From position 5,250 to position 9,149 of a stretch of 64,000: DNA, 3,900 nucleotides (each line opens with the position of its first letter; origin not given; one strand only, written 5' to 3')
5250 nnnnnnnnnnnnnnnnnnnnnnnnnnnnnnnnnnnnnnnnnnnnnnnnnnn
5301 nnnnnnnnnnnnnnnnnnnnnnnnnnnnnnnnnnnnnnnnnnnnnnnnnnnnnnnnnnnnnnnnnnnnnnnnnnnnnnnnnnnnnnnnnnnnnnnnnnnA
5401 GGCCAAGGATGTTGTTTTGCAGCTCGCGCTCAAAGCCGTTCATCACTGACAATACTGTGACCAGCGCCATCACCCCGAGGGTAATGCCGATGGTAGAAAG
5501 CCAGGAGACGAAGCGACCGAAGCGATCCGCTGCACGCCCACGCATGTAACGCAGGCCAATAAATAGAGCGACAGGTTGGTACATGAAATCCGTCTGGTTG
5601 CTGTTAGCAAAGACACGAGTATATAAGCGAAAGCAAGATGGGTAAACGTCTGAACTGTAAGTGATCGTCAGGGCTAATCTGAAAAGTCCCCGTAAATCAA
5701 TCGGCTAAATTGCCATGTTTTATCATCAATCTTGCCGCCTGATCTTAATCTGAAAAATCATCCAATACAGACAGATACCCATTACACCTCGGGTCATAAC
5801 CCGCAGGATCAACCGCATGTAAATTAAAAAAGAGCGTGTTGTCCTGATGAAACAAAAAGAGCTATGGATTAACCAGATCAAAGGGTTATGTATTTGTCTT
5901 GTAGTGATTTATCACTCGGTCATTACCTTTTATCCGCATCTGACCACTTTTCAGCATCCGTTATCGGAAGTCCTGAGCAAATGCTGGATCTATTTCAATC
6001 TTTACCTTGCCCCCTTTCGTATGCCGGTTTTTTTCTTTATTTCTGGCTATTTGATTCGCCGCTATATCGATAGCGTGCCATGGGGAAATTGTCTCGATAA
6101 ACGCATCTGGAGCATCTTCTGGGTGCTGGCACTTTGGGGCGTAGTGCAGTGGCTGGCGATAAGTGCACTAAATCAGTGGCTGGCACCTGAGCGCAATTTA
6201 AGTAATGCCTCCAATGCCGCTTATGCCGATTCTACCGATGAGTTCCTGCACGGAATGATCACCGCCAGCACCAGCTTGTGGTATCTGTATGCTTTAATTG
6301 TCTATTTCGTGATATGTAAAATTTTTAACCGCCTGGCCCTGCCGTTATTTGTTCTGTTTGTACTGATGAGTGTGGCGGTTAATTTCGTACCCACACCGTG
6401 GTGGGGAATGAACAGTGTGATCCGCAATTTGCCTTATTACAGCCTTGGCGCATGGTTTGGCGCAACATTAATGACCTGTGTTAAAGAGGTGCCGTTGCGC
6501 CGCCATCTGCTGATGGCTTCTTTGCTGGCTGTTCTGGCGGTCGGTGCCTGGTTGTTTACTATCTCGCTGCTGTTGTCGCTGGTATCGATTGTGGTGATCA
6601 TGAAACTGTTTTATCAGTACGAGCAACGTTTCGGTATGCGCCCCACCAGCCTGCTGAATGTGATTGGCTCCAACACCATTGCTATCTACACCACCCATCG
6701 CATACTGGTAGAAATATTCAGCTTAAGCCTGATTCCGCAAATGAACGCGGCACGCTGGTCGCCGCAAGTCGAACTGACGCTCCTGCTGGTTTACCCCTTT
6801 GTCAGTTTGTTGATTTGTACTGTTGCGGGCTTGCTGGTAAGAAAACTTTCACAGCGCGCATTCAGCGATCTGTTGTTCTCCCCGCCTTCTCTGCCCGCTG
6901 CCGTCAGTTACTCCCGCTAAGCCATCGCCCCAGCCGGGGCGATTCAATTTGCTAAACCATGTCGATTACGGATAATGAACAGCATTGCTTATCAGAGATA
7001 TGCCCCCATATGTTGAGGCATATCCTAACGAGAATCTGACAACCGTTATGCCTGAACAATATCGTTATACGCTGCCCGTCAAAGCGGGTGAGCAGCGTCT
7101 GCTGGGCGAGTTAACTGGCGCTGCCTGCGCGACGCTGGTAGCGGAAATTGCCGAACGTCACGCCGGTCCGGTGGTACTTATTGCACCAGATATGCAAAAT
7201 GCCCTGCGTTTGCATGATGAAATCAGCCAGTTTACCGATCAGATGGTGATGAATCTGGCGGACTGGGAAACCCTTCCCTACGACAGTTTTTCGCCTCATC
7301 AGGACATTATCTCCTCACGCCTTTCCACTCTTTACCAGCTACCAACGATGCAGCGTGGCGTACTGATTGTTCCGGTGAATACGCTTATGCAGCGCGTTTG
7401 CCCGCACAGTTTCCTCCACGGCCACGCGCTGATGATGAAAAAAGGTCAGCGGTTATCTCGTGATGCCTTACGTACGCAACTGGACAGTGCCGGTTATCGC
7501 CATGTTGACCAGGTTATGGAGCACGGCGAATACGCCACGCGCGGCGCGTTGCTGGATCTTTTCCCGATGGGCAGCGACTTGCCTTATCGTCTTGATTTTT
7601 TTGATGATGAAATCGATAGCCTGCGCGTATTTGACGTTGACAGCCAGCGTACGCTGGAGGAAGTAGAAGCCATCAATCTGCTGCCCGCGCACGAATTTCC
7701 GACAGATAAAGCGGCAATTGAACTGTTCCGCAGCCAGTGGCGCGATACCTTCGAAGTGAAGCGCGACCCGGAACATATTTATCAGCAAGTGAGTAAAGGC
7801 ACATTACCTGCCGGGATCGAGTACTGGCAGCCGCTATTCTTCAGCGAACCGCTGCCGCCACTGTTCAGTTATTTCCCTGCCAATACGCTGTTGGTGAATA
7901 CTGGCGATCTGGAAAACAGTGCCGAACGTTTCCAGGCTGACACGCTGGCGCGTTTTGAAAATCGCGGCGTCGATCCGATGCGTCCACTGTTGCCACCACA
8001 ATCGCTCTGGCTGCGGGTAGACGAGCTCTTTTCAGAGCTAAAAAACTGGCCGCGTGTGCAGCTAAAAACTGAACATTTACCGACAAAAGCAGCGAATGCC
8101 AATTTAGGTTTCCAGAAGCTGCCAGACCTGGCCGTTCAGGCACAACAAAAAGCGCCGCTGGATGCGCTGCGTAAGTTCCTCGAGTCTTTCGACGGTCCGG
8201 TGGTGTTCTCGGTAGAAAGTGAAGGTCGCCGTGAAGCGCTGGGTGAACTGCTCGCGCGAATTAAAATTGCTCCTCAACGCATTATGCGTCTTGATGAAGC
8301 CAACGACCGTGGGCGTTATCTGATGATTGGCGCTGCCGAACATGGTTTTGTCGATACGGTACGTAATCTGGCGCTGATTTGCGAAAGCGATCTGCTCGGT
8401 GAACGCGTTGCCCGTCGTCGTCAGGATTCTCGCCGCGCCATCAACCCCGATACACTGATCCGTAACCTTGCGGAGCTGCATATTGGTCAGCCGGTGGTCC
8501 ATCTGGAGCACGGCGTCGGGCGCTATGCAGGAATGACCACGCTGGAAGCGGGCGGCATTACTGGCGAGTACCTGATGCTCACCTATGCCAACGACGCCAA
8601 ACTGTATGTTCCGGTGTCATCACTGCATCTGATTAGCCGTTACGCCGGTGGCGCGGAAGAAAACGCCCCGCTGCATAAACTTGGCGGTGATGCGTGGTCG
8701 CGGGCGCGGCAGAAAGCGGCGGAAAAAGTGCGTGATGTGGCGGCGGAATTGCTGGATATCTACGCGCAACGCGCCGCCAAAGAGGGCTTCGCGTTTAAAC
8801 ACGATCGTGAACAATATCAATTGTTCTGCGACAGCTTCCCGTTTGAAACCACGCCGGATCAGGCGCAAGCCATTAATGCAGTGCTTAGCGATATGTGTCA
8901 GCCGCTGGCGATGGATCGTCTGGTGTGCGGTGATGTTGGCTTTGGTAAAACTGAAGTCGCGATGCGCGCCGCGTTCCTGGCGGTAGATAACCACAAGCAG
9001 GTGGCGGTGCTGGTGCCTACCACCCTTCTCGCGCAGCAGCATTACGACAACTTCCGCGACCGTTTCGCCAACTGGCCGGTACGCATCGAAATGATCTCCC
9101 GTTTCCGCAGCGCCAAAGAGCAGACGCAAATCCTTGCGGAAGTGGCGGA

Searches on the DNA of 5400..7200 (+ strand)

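Call 7: search_dna_similar(query=window:5585-6984:+, collection=ecoli_genomes, mode=near, max_rows=10)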
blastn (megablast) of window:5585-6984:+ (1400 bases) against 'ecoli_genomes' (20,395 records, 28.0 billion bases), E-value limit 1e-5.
Records with a match: 5425; places in all: 5428; records where one place covers at least 80% of the query: 5418.
Genomes with a match: 5425 of 5426; with a place that covers at least 80% of the query: 5418. Places per genome that has any: lowest 1, median 1, highest 2. On chromosomes: 5423 places; on plasmids: 5.
Best place of each record, by identity: >=99% 1; 95-99% 4319; 90-95% 1105.
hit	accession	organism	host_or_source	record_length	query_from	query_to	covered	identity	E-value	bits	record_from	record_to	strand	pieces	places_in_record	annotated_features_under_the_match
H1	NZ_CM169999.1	Escherichia coli strain N96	Tibetan Pig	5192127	1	1400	100%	99.0%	0e+0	2508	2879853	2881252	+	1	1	ycfT: acyltransferase family protein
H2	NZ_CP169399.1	Escherichia coli strain MFDS1022581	Animal source foods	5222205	1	1400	100%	98.9%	0e+0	2503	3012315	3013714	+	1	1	ycfT: acyltransferase family protein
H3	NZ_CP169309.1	Escherichia coli strain MFDS1019527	cattle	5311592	1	1400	100%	98.9%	0e+0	2503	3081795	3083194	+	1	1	ycfT: acyltransferase family protein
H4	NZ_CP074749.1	Escherichia coli strain R32_14_1F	goat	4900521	1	1400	100%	98.9%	0e+0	2497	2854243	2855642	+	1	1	ycfT: acyltransferase family protein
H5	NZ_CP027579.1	Escherichia coli strain 2013C-4282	Homo sapiens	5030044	1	1400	100%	97.9%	0e+0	2420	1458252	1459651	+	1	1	ycfT: acyltransferase family protein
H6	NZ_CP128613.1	Escherichia coli strain WL297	Homo sapiens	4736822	1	1400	100%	97.9%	0e+0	2420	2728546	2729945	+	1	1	ycfT: acyltransferase family protein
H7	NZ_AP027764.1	Escherichia coli strain 2017-02-2CC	Homo sapiens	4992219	1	1400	100%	97.5%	0e+0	2390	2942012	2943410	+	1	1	ycfT: acyltransferase family protein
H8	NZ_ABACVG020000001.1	Escherichia coli strain 2020CK-00188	Homo sapiens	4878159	1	1400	100%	96.9%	0e+0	2348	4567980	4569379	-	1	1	ycfT: acyltransferase family protein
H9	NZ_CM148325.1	Escherichia coli strain 24A16CRGN010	Homo sapiens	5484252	1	1400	100%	96.8%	0e+0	2337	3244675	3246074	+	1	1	ycfT: acyltransferase family protein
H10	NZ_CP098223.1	Escherichia coli strain Z0117EC0005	Canis lupus familiaris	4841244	1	1400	100%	96.7%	0e+0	2331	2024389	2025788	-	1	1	ycfT: acyltransferase family protein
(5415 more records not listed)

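Call 8: get_annotated_region(hit=H1, flank=8000)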
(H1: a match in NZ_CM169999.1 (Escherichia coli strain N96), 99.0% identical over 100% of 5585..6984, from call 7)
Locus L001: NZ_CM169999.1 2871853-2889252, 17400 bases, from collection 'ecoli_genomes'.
description: Escherichia coli strain N96 chromosome, whole genome shotgun sequence
organism: Escherichia coli strain N96 (NCBI taxid 562)
replicon: chromosome; assembly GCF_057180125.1
host: Tibetan Pig; source: feces; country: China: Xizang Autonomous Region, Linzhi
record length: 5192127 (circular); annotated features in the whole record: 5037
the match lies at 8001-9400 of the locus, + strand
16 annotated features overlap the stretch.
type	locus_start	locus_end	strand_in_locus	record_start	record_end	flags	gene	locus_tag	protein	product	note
CDS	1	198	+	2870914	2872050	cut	potA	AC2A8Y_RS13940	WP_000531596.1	spermidine/putrescine ABC transporter ATP-binding protein PotA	-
CDS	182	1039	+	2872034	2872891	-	potB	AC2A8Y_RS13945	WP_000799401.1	spermidine/putrescine ABC transporter permease PotB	-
CDS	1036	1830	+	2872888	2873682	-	potC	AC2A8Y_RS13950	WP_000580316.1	spermidine/putrescine ABC transporter permease PotC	-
CDS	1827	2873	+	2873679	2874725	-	potD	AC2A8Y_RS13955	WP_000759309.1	spermidine/putrescine ABC transporter substrate-binding protein PotD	-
CDS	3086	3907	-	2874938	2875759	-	cobB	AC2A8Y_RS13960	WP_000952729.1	Sir2 family NAD+-dependent deacetylase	-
CDS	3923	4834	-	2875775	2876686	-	nagK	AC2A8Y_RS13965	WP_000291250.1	N-acetylglucosamine kinase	-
CDS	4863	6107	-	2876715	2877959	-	lolE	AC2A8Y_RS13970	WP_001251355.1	lipoprotein-releasing ABC transporter permease subunit LolE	-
CDS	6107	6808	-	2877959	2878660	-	lolD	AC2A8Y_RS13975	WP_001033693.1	lipoprotein-releasing ABC transporter ATP-binding protein LolD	-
CDS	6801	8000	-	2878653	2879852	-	lolC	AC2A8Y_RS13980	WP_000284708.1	lipoprotein-releasing ABC transporter permease subunit LolC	-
CDS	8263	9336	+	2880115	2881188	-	ycfT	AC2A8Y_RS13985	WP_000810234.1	acyltransferase family protein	-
CDS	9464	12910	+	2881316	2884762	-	mfd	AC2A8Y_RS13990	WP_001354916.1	transcription-repair coupling factor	-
CDS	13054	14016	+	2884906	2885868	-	ldtC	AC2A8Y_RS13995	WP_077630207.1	L,D-transpeptidase LdtC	-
CDS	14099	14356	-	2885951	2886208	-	bhsA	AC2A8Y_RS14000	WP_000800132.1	multiple stress resistance protein BhsA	-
CDS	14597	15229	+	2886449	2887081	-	comR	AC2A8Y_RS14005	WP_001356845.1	TetR family copper-responsive transcriptional repressor ComR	-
CDS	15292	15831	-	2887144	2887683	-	ycfJ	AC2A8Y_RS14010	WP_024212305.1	glycine zipper 2TM domain-containing protein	-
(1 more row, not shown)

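Call 21: search_rna_families(source=window, start=5400, end=7200, threshold=evalue, max_evalue=1)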
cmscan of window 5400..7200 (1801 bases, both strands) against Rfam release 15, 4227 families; matches with E-value up to 1: 1.
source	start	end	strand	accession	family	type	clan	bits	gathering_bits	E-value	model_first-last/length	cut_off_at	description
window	6999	7139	-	RF00195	RsmY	Gene; sRNA;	CL00106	19.9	57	0.037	1-121/121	no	RsmY RNA family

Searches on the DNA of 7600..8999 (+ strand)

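Call 17: search_dna_similar(query=window:7600-8999:+, collection=ecoli_genomes, mode=near, max_rows=5)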
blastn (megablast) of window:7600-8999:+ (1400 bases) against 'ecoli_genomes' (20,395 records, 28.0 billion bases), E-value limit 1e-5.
Records with a match: 5425; places in all: 5426; records where one place covers at least 80% of the query: 5425.
Genomes with a match: 5425 of 5426; with a place that covers at least 80% of the query: 5425. Places per genome that has any: lowest 1, median 1, highest 2. On chromosomes: 5421 places; on plasmids: 5.
Best place of each record, by identity: 95-99% 5423; 90-95% 2.
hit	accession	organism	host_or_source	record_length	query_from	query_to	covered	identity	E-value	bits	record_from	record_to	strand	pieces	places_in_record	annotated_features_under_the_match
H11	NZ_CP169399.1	Escherichia coli strain MFDS1022581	Animal source foods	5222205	1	1400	100%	98.0%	0e+0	2431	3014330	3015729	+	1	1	mfd: transcription-repair coupling factor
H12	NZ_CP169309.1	Escherichia coli strain MFDS1019527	cattle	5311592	1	1400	100%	98.0%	0e+0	2431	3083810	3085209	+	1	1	mfd: transcription-repair coupling factor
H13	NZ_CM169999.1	Escherichia coli strain N96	Tibetan Pig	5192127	1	1400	100%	98.0%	0e+0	2431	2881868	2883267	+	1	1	mfd: transcription-repair coupling factor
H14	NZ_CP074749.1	Escherichia coli strain R32_14_1F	goat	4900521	1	1400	100%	97.9%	0e+0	2425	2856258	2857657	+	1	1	mfd: transcription-repair coupling factor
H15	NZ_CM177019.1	Escherichia coli strain RMDEC465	Homo sapiens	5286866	1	1400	100%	97.9%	0e+0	2425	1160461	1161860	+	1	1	mfd: transcription-repair coupling factor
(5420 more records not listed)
